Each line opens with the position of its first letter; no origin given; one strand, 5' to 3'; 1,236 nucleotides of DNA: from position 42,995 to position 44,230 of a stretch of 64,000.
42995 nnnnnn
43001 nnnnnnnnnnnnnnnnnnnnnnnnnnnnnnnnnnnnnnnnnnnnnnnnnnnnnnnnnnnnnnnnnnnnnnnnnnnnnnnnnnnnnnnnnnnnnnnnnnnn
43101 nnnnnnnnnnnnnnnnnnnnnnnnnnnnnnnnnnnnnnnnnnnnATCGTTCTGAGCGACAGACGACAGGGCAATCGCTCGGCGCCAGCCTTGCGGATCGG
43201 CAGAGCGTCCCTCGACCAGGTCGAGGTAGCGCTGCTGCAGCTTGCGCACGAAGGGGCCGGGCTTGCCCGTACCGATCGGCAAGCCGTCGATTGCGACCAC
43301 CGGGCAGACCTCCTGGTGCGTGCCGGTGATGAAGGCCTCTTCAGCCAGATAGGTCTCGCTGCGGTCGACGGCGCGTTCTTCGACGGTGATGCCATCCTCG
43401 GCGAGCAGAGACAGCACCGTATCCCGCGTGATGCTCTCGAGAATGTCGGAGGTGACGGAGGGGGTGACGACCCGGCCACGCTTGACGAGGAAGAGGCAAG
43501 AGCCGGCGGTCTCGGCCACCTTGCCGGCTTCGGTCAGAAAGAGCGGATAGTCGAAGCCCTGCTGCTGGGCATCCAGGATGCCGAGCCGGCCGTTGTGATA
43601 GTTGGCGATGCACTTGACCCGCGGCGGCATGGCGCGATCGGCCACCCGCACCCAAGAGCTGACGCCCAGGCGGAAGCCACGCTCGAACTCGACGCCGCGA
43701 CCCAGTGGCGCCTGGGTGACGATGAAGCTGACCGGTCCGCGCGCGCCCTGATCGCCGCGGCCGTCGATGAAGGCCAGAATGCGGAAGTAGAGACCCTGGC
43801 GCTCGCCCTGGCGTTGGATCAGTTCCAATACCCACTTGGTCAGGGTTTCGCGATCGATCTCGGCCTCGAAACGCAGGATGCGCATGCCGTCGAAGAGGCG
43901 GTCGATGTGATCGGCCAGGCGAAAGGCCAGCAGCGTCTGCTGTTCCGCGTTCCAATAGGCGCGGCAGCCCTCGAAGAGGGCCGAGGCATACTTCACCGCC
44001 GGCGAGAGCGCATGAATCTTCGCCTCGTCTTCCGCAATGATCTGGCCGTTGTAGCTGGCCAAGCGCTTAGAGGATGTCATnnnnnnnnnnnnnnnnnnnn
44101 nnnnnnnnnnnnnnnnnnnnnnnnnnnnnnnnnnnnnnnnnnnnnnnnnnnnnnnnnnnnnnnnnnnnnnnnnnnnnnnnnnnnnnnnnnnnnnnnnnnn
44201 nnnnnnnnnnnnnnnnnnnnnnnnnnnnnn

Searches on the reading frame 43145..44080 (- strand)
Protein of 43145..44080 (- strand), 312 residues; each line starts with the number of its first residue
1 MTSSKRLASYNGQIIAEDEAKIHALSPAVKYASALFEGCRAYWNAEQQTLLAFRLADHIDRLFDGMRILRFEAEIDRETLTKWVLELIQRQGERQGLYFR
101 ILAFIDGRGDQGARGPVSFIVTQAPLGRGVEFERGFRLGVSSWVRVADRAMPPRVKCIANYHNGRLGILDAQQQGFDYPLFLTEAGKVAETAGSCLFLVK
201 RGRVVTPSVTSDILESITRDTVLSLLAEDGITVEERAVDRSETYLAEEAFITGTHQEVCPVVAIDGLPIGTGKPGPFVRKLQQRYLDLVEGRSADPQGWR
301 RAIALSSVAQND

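Call 9: search_protein_families(library=pfam, proteins=[window:43145-44080:-])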
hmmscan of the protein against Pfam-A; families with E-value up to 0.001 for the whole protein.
window:43145-44080:- (312 aa): 1 family
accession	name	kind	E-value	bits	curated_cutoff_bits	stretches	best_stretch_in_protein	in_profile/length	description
PF01063.24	Aminotran_4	-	2e-38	132.9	28.5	1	35-264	2-223/223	Amino-transferase class IV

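Call 58: search_protein_families(library=ncbifam, proteins=[window:43145-44080:-], max_evalue=0.00001)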
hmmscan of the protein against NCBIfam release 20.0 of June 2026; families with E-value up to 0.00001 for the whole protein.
window:43145-44080:- (312 aa): 17 families
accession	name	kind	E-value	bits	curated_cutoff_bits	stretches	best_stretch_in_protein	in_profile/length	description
NF005146.0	PRK06606.1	equivalog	6.3e-76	255.3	279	1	4-303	5-306/307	branched-chain amino acid transaminase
TIGR01122.1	ilvE_I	equivalog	6.7e-74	248.7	245.55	1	10-302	2-297/298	branched-chain-amino-acid transaminase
NF006185.0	PRK08320.1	subfamily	5.3e-50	170.2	363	1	10-290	7-284/292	branched-chain amino acid aminotransferase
NF005726.0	PRK07544.1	equivalog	1.9e-39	135.6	396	1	10-293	15-292/295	branched-chain amino acid aminotransferase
NF009126.0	PRK12479.1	equivalog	2e-36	125.7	518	1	8-290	6-285/299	branched-chain-amino-acid transaminase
NF009896.0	PRK13356.1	equivalog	1.9e-34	119.1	262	1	5-290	7-284/287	branched-chain amino acid aminotransferase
NF005209.0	PRK06680.1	subfamily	4e-34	117.8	320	1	5-290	2-282/286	D-amino-acid transaminase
NF009897.0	PRK13357.1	equivalog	4.9e-31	107.8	307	1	11-303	46-357/358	branched-chain amino acid aminotransferase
TIGR01123.1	ilvE_II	equivalog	1.3e-28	99.9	250.05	1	11-299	3-309/313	branched-chain-amino-acid transaminase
TIGR01121.1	D_amino_aminoT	equivalog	2.3e-27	95.9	277.45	1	10-286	4-272/276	D-amino-acid transaminase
NF005800.0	PRK07650.1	equivalog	2.1e-26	92.9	308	1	10-287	5-274/290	aminodeoxychorismate lyase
NF005888.0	PRK07849.1-3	equivalog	9.4e-17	60.9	273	1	170-269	174-274/298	aminodeoxychorismate lyase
NF009066.0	PRK12400.1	equivalog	6.1e-15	55.4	538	1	166-286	160-279/290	D-amino-acid transaminase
TIGR03461.1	pabC_Proteo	equivalog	8.3e-14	51.4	176.85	1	54-265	36-246/262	aminodeoxychorismate lyase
NF004761.0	PRK06092.1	equivalog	5e-13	48.9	260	1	54-266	38-249/268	aminodeoxychorismate lyase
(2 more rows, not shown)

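Call 65: find_homologous_proteins(query=window:43145-44080:-, max_evalue=1e-40)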
Query window:43145-44080:- (312 aa): 1421 proteins with E <= 1e-40 among 5413 candidates; the best 120 are listed.
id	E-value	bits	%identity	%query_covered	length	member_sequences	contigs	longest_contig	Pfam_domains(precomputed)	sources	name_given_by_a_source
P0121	2.1e-204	695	100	100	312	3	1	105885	PF01063.25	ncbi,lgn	ncbi:MAG: branched-chain-amino-acid transaminase [Kiloniellales bacterium]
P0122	7.5e-179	611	87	100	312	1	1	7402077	PF01063.25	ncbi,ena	-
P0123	3.2e-176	603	88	98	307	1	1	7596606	PF01063.25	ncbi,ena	-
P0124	5.3e-161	553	79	100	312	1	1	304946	PF01063.25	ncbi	ncbi:MAG: branched-chain amino acid transaminase [Rhodospirillales bacterium]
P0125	2.2e-159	547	78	97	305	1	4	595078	PF01063.25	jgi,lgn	-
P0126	1.8e-155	534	76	97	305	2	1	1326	PF01063.25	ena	-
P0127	7.4e-154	529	75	97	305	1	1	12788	PF01063.25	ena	-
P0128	2.6e-151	521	75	97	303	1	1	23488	PF01063.25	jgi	-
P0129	1.2e-150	519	75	96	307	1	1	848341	PF01063.25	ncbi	ncbi:branched-chain-amino-acid transaminase [Rhodovibrionaceae bacterium A322]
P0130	1.8e-149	515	75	97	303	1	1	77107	PF01063.25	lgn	-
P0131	6.5e-149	513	74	97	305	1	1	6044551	PF01063.25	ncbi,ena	-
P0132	7.6e-149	513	73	97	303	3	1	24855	PF01063.25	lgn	-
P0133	1.0e-148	512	74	97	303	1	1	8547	PF01063.25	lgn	-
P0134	3.2e-147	507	74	97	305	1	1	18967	PF01063.25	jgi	jgi:branched-chain amino acid aminotransferase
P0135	1.6e-145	502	74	96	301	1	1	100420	PF01063.25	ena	-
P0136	7.2e-143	493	73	96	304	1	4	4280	PF01063.25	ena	-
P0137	3.2e-142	491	72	96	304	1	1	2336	PF01063.25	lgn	-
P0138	8.7e-141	486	71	96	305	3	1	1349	PF01063.25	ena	-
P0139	5.6e-140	484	72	96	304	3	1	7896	PF01063.25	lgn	-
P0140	6.6e-117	408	60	94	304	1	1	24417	PF01063.25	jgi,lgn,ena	-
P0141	1.2e-116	407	59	96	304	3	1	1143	PF01063.25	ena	-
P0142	1.6e-112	393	57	97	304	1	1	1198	PF01063.25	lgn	-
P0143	1.0e-110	387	56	95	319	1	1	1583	PF01063.25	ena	-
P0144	4.0e-109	382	54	99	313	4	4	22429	PF01063.25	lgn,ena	-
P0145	1.2e-99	351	49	97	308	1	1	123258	PF01063.25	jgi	jgi:branched-chain amino acid aminotransferase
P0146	2.1e-96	340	75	65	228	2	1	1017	PF01063.25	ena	-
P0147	1.5e-93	331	49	96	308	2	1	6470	PF01063.25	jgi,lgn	jgi:branched-chain amino acid aminotransferase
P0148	1.3e-89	318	75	60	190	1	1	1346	PF01063.25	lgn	-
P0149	1.7e-88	315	47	96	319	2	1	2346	PF01063.25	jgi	jgi:branched-chain amino acid aminotransferase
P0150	1.7e-88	315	47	96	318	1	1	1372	PF01063.25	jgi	jgi:branched-chain amino acid aminotransferase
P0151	2.1e-88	314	54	85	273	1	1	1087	PF01063.25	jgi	jgi:branched-chain amino acid aminotransferase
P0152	1.4e-87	312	47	96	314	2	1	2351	PF01063.25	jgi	jgi:branched-chain amino acid aminotransferase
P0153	2.3e-86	308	45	99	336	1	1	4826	PF01063.25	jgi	jgi:branched-chain amino acid aminotransferase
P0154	4.8e-86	306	48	93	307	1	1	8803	PF01063.25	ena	-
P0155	9.4e-86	306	49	94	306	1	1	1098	PF01063.25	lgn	-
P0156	5.9e-85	303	45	96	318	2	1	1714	PF01063.25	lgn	-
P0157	6.3e-85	303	47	94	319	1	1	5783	PF01063.25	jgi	jgi:branched-chain amino acid aminotransferase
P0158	7.3e-85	303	48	94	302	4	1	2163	PF01063.25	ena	-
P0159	8.1e-85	302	73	59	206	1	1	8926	PF01063.25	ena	-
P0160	8.4e-85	302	46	97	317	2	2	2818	PF01063.25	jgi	jgi:branched-chain amino acid aminotransferase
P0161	4.0e-84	300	46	95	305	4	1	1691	PF01063.25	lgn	-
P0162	6.4e-84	300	47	95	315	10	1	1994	PF01063.25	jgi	-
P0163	1.2e-83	299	45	93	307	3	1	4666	PF01063.25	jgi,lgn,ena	-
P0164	2.4e-83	298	45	97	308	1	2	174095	PF01063.25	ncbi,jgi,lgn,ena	jgi:branched-chain amino acid aminotransferase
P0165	4.0e-83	297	46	93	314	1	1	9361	PF01063.25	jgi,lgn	jgi:branched-chain amino acid aminotransferase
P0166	9.2e-83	296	46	95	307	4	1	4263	PF01063.25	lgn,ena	-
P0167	1.0e-82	296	46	95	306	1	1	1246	PF01063.25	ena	-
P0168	1.4e-82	295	46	96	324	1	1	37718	PF01063.25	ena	-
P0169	1.5e-82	295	47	96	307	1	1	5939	PF01063.25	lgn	-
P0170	1.6e-82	295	47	96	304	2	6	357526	PF01063.25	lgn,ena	-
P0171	2.0e-82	295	45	97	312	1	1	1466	PF01063.25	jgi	jgi:branched-chain amino acid aminotransferase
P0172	2.0e-82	295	45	96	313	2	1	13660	PF01063.25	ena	-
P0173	2.3e-82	294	45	95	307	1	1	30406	PF01063.25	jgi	jgi:branched-chain amino acid aminotransferase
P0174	3.2e-82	294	44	96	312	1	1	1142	PF01063.25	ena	-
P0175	3.6e-82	294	50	93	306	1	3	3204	PF01063.25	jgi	jgi:branched-chain amino acid aminotransferase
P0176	3.7e-82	294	46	95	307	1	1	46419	PF01063.25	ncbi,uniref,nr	ncbi:putative branched-chain-amino-acid aminotransferase [Aliidongia dinghuensis]|uniref:Branched-ch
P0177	4.2e-82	294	46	93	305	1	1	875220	PF01063.25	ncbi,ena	-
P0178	7.5e-82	293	45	97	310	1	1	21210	PF01063.25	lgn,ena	-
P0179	1.4e-81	292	49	94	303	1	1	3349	PF01063.25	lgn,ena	-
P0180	1.7e-81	292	44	99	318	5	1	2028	PF01063.25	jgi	jgi:branched-chain amino acid aminotransferase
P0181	2.0e-81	291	46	96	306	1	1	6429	PF01063.25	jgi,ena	-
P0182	2.3e-81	291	46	97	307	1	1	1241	PF01063.25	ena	-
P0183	2.5e-81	291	45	95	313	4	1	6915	PF01063.25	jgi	jgi:branched-chain amino acid aminotransferase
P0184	3.1e-81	291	49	94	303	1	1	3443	PF01063.25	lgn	-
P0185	3.2e-81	291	45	96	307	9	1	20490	PF01063.25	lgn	-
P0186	3.6e-81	290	46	94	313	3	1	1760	PF01063.25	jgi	-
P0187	3.8e-81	290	45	95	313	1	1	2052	PF01063.25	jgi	jgi:branched-chain amino acid aminotransferase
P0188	4.8e-81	290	47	97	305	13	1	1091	PF01063.25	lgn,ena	-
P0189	5.9e-81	290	45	93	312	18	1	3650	PF01063.25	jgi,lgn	jgi:branched-chain amino acid aminotransferase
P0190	6.6e-81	290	46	94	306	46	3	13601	PF01063.25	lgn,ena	-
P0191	7.0e-81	290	44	97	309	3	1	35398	PF01063.25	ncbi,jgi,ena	jgi:branched-chain amino acid aminotransferase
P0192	8.0e-81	289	47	93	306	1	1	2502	PF01063.25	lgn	-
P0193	9.3e-81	289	46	94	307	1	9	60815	PF01063.25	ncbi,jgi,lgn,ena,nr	ncbi:MAG: branched-chain amino acid transaminase [Alphaproteobacteria bacterium]|nr:branched-chain a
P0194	9.4e-81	289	46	96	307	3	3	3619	PF01063.25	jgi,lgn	-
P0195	1.1e-80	289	46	95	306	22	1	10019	PF01063.25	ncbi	ncbi:MAG: branched-chain amino acid transaminase [Rubrivivax sp.]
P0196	1.3e-80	289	46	94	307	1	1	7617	PF01063.25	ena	-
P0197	1.3e-80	289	43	98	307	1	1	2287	PF01063.25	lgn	-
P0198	1.8e-80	288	47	95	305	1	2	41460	PF01063.25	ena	-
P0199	1.9e-80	288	46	93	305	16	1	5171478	PF01063.25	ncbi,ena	-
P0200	1.9e-80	288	46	94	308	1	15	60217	PF01063.25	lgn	-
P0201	1.9e-80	288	47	94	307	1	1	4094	PF01063.25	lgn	-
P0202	1.9e-80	288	45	95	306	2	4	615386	PF01063.25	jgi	jgi:branched-chain amino acid aminotransferase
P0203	2.3e-80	288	45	95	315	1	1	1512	PF01063.25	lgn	-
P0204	2.5e-80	288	47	94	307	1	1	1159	PF01063.25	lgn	-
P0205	3.9e-80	287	45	96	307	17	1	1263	PF01063.25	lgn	-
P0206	4.1e-80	287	46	94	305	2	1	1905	PF01063.25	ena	-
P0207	5.1e-80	287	45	96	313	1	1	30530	PF01063.25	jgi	jgi:branched-chain amino acid aminotransferase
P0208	5.3e-80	287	47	94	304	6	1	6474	PF01063.25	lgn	-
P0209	5.4e-80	287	48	94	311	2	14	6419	PF01063.25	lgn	-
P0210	5.7e-80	287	44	95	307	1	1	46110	PF01063.25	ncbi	-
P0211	5.8e-80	287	46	93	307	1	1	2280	PF01063.25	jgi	jgi:branched-chain amino acid aminotransferase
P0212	6.0e-80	286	48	97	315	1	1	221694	PF01063.25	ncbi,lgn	ncbi:MAG: branched-chain-amino-acid transaminase [Pseudomonadota bacterium]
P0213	6.1e-80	286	44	96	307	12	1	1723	PF01063.25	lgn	-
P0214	6.4e-80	286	46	96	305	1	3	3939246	PF01063.25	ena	-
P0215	6.9e-80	286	45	95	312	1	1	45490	PF01063.25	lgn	-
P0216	7.4e-80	286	45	95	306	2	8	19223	PF01063.25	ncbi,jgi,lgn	jgi:branched-chain amino acid aminotransferase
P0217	7.8e-80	286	45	94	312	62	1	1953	PF01063.25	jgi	-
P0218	8.7e-80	286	45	94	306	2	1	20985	PF01063.25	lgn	-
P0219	1.0e-79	286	46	97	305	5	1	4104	PF01063.25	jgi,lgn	jgi:branched-chain amino acid aminotransferase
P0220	1.0e-79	286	46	93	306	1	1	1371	PF01063.25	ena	-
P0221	1.0e-79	286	48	94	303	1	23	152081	PF01063.25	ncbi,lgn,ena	-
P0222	1.1e-79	286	44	95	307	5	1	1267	PF01063.25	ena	-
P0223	1.3e-79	285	46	93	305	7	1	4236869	PF01063.25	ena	-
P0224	1.3e-79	285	46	95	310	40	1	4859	PF01063.25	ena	-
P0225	1.3e-79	285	47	93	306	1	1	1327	PF01063.25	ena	-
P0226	1.3e-79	285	43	96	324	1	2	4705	PF01063.25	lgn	-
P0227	1.5e-79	285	47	93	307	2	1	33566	PF01063.25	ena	-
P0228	1.6e-79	285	45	95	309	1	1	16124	PF01063.25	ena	-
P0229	1.6e-79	285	46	96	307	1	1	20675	PF01063.25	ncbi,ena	-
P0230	1.7e-79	285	45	96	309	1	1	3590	PF01063.25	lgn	-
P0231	2.0e-79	285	43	100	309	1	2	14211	PF01063.25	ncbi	-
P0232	2.0e-79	285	47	93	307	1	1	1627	PF01063.25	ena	-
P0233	2.0e-79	285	46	95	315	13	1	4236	PF01063.25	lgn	-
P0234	2.1e-79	285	47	96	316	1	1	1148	PF01063.25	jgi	jgi:branched-chain amino acid aminotransferase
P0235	2.2e-79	285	44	94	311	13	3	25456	PF01063.25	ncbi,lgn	-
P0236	2.6e-79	284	44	95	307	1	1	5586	PF01063.25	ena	-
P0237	2.9e-79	284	46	93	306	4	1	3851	PF01063.25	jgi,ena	-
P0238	3.3e-79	284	46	93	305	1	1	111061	PF01063.25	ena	-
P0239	3.6e-79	284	46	95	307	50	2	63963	PF01063.25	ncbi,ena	-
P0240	3.7e-79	284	44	95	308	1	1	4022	PF01063.25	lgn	-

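Call 68: find_encoding_contigs(protein=P0129, flank=10000, max_places=1)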
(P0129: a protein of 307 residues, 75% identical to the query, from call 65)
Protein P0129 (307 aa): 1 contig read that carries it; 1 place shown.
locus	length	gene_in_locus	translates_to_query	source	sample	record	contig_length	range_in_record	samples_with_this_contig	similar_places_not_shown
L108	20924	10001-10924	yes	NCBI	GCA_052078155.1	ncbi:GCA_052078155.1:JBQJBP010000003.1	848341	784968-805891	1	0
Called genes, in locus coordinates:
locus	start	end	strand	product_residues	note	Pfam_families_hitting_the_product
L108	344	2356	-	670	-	PF02129:Peptidase_S15, PF00326:Peptidase_S9 (weak), PF00561:Abhydrolase_1 (weak), PF12146:Hydrolase_4 (weak), PF08530:PepX_C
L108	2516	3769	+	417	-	PF00890:FAD_binding_2 (weak), PF01266:DAO, PF01946:Thi4 (weak), PF12831:FAD_oxidored (faint), PF13450:NAD_binding_8 (faint)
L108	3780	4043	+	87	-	PF04267:SoxD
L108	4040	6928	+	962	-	PF13510:Fer2_4, PF00890:FAD_binding_2 (weak), PF01266:DAO (faint), PF07992:Pyr_redox_2, PF12831:FAD_oxidored, PF17806:SO_alpha_A3, PF01571:GCV_T, PF08669:GCV_T_C, +1 more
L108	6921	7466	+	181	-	-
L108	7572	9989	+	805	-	PF01266:DAO, PF16350:FAO_M, PF01571:GCV_T, PF08669:GCV_T_C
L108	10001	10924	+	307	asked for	PF01063:Aminotran_4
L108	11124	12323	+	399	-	PF02771:Acyl-CoA_dh_N, PF02770:Acyl-CoA_dh_M, PF00441:Acyl-CoA_dh_1, PF08028:Acyl-CoA_dh_2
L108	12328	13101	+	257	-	PF00378:ECH_1, PF16113:ECH_2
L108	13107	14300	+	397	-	PF02515:CoA_transf_3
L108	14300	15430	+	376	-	PF22691:Thiolase_C_1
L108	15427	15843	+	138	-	PF12172:zf-ChsH2, PF01796:OB_ChsH2_C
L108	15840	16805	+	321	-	PF01063:Aminotran_4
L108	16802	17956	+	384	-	PF02615:Ldh_2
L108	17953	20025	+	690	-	PF05378:Hydant_A_N, PF01968:Hydantoinase_A, PF19278:Hydant_A_C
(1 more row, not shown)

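Call 69: find_encoding_contigs(protein=P0131, flank=10000, max_places=1)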
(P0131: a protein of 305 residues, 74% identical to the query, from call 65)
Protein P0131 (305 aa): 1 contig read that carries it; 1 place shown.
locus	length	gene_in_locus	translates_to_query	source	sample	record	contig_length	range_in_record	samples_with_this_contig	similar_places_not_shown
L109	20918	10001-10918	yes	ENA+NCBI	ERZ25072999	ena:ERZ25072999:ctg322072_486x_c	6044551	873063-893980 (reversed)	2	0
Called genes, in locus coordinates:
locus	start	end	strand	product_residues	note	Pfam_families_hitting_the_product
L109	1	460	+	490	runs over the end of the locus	PF00291:PALP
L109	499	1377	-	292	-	PF01418:HTH_6, PF01380:SIS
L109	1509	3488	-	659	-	PF02129:Peptidase_S15, PF00326:Peptidase_S9 (weak), PF00561:Abhydrolase_1, PF12146:Hydrolase_4 (weak), PF08530:PepX_C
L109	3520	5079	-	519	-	PF02538:Hydantoinase_B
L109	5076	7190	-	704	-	PF05378:Hydant_A_N, PF01968:Hydantoinase_A, PF19278:Hydant_A_C (weak)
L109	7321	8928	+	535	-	PF02776:TPP_enzyme_N, PF00205:TPP_enzyme_M, PF02775:TPP_enzyme_C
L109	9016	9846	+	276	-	PF09339:HTH_IclR, PF01614:IclR_C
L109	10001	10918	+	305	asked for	PF01063:Aminotran_4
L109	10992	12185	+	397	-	PF02771:Acyl-CoA_dh_N, PF02770:Acyl-CoA_dh_M, PF00441:Acyl-CoA_dh_1, PF08028:Acyl-CoA_dh_2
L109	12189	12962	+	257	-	PF00378:ECH_1, PF16113:ECH_2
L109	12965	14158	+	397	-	PF02515:CoA_transf_3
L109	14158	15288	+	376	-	PF22691:Thiolase_C_1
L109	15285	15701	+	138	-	PF12172:zf-ChsH2, PF01796:OB_ChsH2_C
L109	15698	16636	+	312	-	PF01063:Aminotran_4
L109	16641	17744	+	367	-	PF02615:Ldh_2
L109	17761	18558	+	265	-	PF00106:adh_short, PF08659:KR, PF13561:adh_short_C2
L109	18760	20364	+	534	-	PF00496:SBP_bac_5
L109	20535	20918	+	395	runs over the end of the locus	PF01266:DAO, PF05834:Lycopene_cycl (faint)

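Call 70: find_encoding_contigs(protein=P0125, flank=10000, max_places=1)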
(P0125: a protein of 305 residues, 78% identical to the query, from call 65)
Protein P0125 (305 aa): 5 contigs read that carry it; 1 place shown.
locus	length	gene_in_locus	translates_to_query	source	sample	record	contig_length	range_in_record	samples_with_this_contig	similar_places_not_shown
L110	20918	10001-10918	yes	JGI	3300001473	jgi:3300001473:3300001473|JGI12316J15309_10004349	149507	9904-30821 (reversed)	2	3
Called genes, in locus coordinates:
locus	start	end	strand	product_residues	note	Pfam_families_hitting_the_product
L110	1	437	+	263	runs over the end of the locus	PF09339:HTH_IclR, PF01614:IclR_C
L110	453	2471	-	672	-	PF02129:Peptidase_S15, PF00326:Peptidase_S9 (weak), PF00561:Abhydrolase_1 (weak), PF12146:Hydrolase_4 (faint), PF08530:PepX_C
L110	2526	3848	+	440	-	PF01946:Thi4 (faint), PF00890:FAD_binding_2 (faint), PF01266:DAO, PF13450:NAD_binding_8 (faint)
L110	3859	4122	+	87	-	PF04267:SoxD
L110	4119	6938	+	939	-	PF13510:Fer2_4, PF00890:FAD_binding_2 (weak), PF07992:Pyr_redox_2, PF12831:FAD_oxidored, PF13450:NAD_binding_8 (faint), PF17806:SO_alpha_A3, PF01571:GCV_T, PF08669:GCV_T_C, +1 more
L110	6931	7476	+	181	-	PF04268:SoxG (weak)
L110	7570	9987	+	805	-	PF01266:DAO, PF16350:FAO_M, PF01571:GCV_T, PF08669:GCV_T_C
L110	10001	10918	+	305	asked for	PF01063:Aminotran_4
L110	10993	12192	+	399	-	PF02771:Acyl-CoA_dh_N, PF02770:Acyl-CoA_dh_M, PF00441:Acyl-CoA_dh_1, PF08028:Acyl-CoA_dh_2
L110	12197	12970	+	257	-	PF00378:ECH_1, PF16113:ECH_2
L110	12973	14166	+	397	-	PF02515:CoA_transf_3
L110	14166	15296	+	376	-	PF22691:Thiolase_C_1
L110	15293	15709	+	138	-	PF01796:OB_ChsH2_C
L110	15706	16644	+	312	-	PF01063:Aminotran_4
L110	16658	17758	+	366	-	PF02615:Ldh_2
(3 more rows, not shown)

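Call 71: find_encoding_contigs(protein=P0124, flank=10000, max_places=1)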
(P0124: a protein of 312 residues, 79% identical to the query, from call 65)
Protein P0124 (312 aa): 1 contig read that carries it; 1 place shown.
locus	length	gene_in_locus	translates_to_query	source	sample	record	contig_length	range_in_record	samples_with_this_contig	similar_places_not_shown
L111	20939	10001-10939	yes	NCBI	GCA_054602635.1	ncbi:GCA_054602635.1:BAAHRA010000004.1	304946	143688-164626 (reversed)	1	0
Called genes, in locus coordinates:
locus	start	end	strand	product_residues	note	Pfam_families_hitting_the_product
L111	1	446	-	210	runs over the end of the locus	PF01810:LysE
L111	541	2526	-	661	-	PF02129:Peptidase_S15, PF00561:Abhydrolase_1, PF12146:Hydrolase_4 (weak), PF08530:PepX_C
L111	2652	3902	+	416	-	PF01946:Thi4 (weak), PF01266:DAO, PF07992:Pyr_redox_2 (faint), PF13450:NAD_binding_8 (weak)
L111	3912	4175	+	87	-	PF04267:SoxD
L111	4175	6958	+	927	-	PF13510:Fer2_4, PF00890:FAD_binding_2 (weak), PF07992:Pyr_redox_2, PF12831:FAD_oxidored, PF13450:NAD_binding_8 (weak), PF17806:SO_alpha_A3, PF01571:GCV_T, PF08669:GCV_T_C, +2 more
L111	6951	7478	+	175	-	-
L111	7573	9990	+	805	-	PF01266:DAO, PF16350:FAO_M, PF01571:GCV_T, PF08669:GCV_T_C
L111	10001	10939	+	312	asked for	PF01063:Aminotran_4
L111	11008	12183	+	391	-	PF02771:Acyl-CoA_dh_N, PF02770:Acyl-CoA_dh_M, PF00441:Acyl-CoA_dh_1, PF08028:Acyl-CoA_dh_2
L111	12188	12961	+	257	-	PF00378:ECH_1, PF16113:ECH_2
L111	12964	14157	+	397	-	PF02515:CoA_transf_3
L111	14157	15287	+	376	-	PF22691:Thiolase_C_1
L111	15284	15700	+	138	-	PF12172:zf-ChsH2, PF01796:OB_ChsH2_C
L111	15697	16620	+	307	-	PF01063:Aminotran_4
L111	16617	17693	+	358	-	PF02615:Ldh_2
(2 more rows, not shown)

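Call 81: find_encoding_contigs(protein=P0121, flank=10000, max_places=2)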
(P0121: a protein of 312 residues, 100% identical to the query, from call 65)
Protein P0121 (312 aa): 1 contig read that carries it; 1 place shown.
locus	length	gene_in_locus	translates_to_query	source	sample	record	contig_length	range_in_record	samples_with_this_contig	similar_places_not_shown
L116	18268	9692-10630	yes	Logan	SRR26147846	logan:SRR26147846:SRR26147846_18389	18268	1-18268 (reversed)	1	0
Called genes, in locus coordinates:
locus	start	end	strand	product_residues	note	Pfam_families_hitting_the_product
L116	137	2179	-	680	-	PF02129:Peptidase_S15, PF00326:Peptidase_S9 (weak), PF00561:Abhydrolase_1 (weak), PF12146:Hydrolase_4 (weak), PF08530:PepX_C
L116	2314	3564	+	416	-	PF01946:Thi4 (weak), PF01266:DAO, PF12831:FAD_oxidored (faint)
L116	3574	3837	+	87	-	PF04267:SoxD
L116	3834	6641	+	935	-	PF13510:Fer2_4, PF00890:FAD_binding_2 (weak), PF01266:DAO (weak), PF07992:Pyr_redox_2, PF12831:FAD_oxidored, PF17806:SO_alpha_A3, PF01571:GCV_T, PF08669:GCV_T_C, +2 more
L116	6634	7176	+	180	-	-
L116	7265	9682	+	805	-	PF01266:DAO, PF16350:FAO_M, PF01571:GCV_T, PF08669:GCV_T_C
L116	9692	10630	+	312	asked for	PF01063:Aminotran_4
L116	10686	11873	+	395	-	PF02771:Acyl-CoA_dh_N, PF02770:Acyl-CoA_dh_M, PF00441:Acyl-CoA_dh_1, PF08028:Acyl-CoA_dh_2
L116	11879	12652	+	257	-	PF00378:ECH_1, PF16113:ECH_2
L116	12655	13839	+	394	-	PF02515:CoA_transf_3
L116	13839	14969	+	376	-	PF22691:Thiolase_C_1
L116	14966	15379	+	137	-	PF12172:zf-ChsH2, PF01796:OB_ChsH2_C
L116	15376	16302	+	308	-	PF01063:Aminotran_4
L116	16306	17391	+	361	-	PF02615:Ldh_2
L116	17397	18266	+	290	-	?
